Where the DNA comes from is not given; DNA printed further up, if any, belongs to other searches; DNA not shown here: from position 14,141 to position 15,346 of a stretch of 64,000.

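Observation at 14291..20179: Co-directional array of four secreted proteins: RCC1 propeller, LTD-LTD-CotH kinase-like protein and two NAGPA-like phosphodiester glycosidases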

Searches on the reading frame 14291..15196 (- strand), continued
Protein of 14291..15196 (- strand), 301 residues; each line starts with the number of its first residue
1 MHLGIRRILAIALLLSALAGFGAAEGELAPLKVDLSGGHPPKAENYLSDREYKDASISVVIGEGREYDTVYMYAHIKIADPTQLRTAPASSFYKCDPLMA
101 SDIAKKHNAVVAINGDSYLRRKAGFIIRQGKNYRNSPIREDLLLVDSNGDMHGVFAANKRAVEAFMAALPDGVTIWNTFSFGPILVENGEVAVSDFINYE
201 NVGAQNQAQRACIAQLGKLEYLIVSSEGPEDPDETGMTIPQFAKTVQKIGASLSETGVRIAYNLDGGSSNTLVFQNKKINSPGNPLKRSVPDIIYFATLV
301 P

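Call 38: search_solved_structures(query=A3, max_evalue=0.1, show_alignments=4)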
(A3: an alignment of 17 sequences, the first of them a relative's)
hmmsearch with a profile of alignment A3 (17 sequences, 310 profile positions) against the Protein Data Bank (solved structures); distinct sequences matched with E-value up to 0.1: 8.
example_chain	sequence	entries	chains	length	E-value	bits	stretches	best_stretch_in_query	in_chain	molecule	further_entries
5h3k_A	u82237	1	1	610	3.8e-12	49.2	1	184-284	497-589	Slr0280 protein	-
3ohg_A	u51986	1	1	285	3e-07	33.2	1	114-287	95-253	Uncharacterized protein from DUF2233 family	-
6u11_A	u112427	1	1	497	3.7e-07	32.9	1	106-290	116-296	EGF-like domain-containing protein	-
6pki_A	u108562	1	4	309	5.4e-07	32.3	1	107-284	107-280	N-acetylglucosamine-1-phosphodiester alpha-N-acetylglucosaminidase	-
6pkg_A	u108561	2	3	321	7.2e-07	31.9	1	107-284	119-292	N-acetylglucosamine-1-phosphodiester alpha-N-acetylglucosaminidase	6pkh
6pku_A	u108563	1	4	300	0.0001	24.8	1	100-283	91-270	N-acetylglucosamine-1-phosphodiester alpha-N-acetylglucosaminidase (NAGPA)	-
6pky_A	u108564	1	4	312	0.00011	24.7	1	100-283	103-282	N-acetylglucosamine-1-phosphodiester alpha-N-acetylglucosaminidase (NAGPA)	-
6ozd_A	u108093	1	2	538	0.00016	24.2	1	227-299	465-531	Putative exported protein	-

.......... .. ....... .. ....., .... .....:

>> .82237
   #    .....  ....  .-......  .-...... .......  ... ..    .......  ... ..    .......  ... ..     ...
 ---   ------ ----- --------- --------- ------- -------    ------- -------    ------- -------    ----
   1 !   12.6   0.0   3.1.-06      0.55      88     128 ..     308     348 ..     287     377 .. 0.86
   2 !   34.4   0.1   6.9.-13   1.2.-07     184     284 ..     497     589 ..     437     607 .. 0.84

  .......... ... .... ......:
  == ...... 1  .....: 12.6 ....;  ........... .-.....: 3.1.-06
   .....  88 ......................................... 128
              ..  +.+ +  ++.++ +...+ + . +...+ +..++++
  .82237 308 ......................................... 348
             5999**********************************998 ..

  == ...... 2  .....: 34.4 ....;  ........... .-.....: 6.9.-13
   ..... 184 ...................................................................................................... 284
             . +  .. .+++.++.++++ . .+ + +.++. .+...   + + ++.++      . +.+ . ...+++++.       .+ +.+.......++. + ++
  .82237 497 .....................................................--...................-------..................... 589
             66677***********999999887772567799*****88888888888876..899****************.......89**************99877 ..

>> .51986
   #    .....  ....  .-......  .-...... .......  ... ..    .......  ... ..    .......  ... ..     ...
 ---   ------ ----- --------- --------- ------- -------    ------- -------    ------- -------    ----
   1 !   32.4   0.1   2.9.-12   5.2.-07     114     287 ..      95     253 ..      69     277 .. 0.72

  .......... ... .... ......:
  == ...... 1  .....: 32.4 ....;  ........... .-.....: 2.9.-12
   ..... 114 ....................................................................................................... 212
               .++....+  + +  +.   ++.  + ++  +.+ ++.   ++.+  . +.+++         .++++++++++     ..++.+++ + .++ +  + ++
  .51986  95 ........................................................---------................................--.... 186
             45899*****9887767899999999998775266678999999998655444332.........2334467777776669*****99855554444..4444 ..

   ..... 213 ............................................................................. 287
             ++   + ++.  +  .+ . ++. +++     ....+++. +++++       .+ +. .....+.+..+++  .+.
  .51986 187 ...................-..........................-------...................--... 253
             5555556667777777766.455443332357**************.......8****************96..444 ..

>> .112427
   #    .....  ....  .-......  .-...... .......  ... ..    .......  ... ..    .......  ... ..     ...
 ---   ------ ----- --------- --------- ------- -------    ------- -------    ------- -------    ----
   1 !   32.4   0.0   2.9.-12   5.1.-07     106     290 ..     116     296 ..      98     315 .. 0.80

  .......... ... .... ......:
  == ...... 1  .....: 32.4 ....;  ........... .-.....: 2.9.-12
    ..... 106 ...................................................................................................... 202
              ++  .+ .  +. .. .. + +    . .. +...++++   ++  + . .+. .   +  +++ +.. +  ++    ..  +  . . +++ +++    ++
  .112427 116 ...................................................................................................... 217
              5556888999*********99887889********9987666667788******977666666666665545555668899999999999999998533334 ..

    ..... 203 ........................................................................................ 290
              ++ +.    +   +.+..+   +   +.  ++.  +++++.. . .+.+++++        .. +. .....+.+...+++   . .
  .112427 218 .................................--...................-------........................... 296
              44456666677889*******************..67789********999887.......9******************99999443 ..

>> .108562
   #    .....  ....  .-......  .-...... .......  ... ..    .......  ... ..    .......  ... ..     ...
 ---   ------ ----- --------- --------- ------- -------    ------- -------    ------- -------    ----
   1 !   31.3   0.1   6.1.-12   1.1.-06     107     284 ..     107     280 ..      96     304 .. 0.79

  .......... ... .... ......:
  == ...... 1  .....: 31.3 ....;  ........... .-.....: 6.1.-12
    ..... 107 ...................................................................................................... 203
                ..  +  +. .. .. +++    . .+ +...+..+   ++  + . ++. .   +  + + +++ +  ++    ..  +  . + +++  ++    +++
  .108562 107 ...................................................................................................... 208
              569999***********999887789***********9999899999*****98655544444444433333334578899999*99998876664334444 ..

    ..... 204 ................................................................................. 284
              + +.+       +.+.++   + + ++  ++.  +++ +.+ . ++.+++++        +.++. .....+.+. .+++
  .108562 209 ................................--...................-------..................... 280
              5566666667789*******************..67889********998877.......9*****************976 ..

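Call 40: find_related_loci(query=A4, collection=metagenome_contigs, flank=10000)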
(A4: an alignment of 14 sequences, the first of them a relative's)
Query A4 (301 aa) in metagenome_contigs; peptide patterns used: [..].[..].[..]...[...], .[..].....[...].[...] (x = any residue, [..] = any of these).
272 stretches matched a pattern; 123 encode a relative of the query (tblastn E <= 1e-3); the best 80 are kept; 80 distinct loci.
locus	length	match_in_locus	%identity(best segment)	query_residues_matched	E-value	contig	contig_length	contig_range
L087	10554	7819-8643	51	28-301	6e-79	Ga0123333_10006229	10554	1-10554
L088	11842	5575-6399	51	28-301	6e-79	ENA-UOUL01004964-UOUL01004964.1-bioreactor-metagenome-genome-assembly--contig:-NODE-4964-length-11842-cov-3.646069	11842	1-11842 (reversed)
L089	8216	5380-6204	51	28-301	6e-79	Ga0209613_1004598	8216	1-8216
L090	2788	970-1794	51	28-301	2e-79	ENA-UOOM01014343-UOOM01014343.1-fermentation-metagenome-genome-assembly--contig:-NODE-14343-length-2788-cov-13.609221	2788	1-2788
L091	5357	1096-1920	51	28-301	4e-78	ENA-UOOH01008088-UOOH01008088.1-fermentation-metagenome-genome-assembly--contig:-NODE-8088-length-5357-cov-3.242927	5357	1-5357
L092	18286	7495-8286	49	26-300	7e-78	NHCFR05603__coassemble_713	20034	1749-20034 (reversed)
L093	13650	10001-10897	47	11-301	7e-77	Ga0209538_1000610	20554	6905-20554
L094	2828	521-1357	47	14-300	4e-74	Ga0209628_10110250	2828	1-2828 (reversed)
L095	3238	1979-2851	45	5-298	1e-72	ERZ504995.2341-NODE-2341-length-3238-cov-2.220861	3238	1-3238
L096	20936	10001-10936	43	5-300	6e-70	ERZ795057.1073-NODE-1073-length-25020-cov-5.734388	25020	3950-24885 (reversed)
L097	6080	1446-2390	41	1-299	1e-68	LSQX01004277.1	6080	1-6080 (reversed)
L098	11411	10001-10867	45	8-298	2e-67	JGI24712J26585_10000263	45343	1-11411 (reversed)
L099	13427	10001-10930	40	3-299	2e-65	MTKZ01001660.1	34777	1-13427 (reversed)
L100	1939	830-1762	40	6-300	4e-65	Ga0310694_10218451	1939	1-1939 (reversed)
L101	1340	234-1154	41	3-300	1e-66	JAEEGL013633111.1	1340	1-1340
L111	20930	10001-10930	39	8-301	1e-56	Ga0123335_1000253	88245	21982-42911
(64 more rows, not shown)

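Call 48: search_protein_families(library=pfam, proteins=[L111:13094-13912:+, L111:10932-11894:+, L096:1362-2108:+, L096:2105-4231:+, L096:4239-5312:+, L096:5296-6774:-, L096:6963-8033:+, L096:8085-9131:+, L096:13100-14398:+], max_evalue=0.001)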
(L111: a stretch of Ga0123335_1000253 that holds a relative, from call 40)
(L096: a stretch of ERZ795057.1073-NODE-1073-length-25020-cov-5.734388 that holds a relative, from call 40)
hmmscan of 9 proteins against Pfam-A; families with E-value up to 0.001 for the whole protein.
L111:13094-13912:+ (272 aa): 1 family
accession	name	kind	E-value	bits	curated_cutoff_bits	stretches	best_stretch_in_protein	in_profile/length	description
PF00877.26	NLPC_P60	-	1.7e-05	25.2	23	1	63-169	2-74/105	NlpC/P60 family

L111:10932-11894:+ (320 aa): 1 family
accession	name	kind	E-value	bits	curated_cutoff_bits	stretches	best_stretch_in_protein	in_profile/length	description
PF01790.23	LGT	-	8.9e-11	42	24.9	1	16-245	10-233/240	Prolipoprotein diacylglyceryl transferase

L096:1362-2108:+ (248 aa): 1 family
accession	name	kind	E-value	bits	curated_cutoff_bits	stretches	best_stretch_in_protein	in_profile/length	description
PF19789.6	DUF6273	-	9.1e-11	42.3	23.5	1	146-220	107-171/172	Domain of unknown function (DUF6273)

L096:2105-4231:+ (708 aa): 2 families
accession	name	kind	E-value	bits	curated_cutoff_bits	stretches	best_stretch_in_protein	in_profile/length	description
PF09992.14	NAGPA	-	3e-23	83.3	25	1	511-695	2-166/169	Phosphodiester glycosidase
PF02585.22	PIG-L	-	1.3e-14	55.2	28.2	1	169-291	1-128/129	GlcNAc-PI de-N-acetylase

L096:4239-5312:+ (357 aa): 1 family
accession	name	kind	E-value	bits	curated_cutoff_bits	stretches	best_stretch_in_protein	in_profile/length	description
PF09587.15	PGA_cap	-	5.1e-51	174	27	1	32-259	3-254/255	Bacterial capsule synthesis protein PGA_cap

L096:5296-6774:- (492 aa): 5 families
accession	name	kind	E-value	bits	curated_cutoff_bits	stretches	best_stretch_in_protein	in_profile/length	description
PF12799.13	LRR_4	-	2.3e-14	53.5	27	0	28-67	4-44/44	Leucine Rich repeats (2 copies)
PF25019.1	LRR_R13L1-DRL21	-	1.1e-06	29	27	0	288-360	52-126/127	R13L1/DRL21 LRRs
PF23952.1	LRR_EndoS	-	1.1e-05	26.1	27.9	0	29-115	27-100/116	Endo-beta-N-acetylglucosaminidase EndoS LRR domain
PF13855.12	LRR_8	-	2.1e-05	24.6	27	0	26-57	26-59/61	Leucine rich repeat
PF23598.1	LRR_14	-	0.0001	21.7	40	0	377-478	4-108/353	Leucine-rich repeat region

L096:6963-8033:+ (356 aa): 1 family
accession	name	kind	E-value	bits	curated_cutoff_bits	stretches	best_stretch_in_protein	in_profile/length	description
PF09587.15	PGA_cap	-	8.5e-59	199.5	27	1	26-260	1-254/255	Bacterial capsule synthesis protein PGA_cap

L096:8085-9131:+ (348 aa): 1 family
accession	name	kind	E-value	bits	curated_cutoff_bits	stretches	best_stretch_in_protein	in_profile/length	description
PF09587.15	PGA_cap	-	9.3e-44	150.3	27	1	27-257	1-254/255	Bacterial capsule synthesis protein PGA_cap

L096:13100-14398:+ (432 aa): 1 family
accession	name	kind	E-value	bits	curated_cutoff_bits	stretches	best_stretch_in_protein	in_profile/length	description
PF01520.23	Amidase_3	-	4.1e-28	99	27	1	221-420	1-172/174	N-acetylmuramoyl-L-alanine amidase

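Call 50: search_protein_families(library=ncbifam, proteins=[window:14291-15196:-, L111:10932-11894:+], max_evalue=0.001)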
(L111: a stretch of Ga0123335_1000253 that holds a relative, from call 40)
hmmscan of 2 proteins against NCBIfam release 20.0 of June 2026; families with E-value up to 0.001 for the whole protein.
window:14291-15196:- (301 aa): 0 families

L111:10932-11894:+ (320 aa): 2 families
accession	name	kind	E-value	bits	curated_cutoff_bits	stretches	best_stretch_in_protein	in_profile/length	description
TIGR00544.1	lgt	equivalog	3.5e-05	23.3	118.9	1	15-245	20-257/280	prolipoprotein diacylglyceryl transferase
NF000778.0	PRK00052.3-4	equivalog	0.00093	18.9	334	0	17-251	13-242/252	prolipoprotein diacylglyceryl transferase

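Call 96: search_protein_families(library=ncbifam, proteins=[L085:11027-12031:+, L086:10923-11894:+, L096:10943-11911:+], max_evalue=0.01)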
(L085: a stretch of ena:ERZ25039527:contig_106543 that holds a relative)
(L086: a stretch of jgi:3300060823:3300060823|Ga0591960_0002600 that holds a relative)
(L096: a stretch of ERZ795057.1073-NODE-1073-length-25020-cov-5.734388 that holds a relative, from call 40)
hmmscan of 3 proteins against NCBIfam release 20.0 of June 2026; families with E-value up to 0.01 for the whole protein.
L085:11027-12031:+ (334 aa): 6 families
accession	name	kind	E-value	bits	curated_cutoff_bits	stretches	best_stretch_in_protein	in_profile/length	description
TIGR00544.1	lgt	equivalog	4.6e-19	68.9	118.9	1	7-260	13-269/280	prolipoprotein diacylglyceryl transferase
NF000778.0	PRK00052.3-4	equivalog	6.7e-18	65.2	334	1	6-257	3-245/252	prolipoprotein diacylglyceryl transferase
NF009611.0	PRK13108.1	equivalog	5.9e-10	38.7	636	1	13-146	20-146/476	prolipoprotein diacylglyceryl transferase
NF000784.0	PRK00052.4-5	subfamily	2.2e-09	36.9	409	1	10-141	7-131/298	prolipoprotein diacylglyceryl transferase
NF000779.0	PRK00052.3-5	equivalog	1.3e-05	25.2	405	1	11-235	13-216/257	prolipoprotein diacylglyceryl transferase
NF000775.0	PRK00052.2-5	equivalog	0.00065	19.1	428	1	47-119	64-130/288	prolipoprotein diacylglyceryl transferase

L086:10923-11894:+ (323 aa): 4 families
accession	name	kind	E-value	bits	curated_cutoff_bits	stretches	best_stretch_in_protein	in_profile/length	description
NF000778.0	PRK00052.3-4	equivalog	3.3e-08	33.5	334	1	10-252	7-241/252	prolipoprotein diacylglyceryl transferase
TIGR00544.1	lgt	equivalog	7.4e-08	32.1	118.9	1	10-259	16-270/280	prolipoprotein diacylglyceryl transferase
NF000784.0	PRK00052.4-5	subfamily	1.3e-07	31.1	409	1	11-146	8-135/298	prolipoprotein diacylglyceryl transferase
NF000779.0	PRK00052.3-5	equivalog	1.3e-05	25.1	405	1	6-205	8-190/257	prolipoprotein diacylglyceryl transferase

L096:10943-11911:+ (322 aa): 1 family
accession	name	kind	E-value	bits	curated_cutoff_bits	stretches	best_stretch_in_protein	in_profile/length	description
TIGR00544.1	lgt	equivalog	2e-05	24.1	118.9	1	21-228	30-239/280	prolipoprotein diacylglyceryl transferase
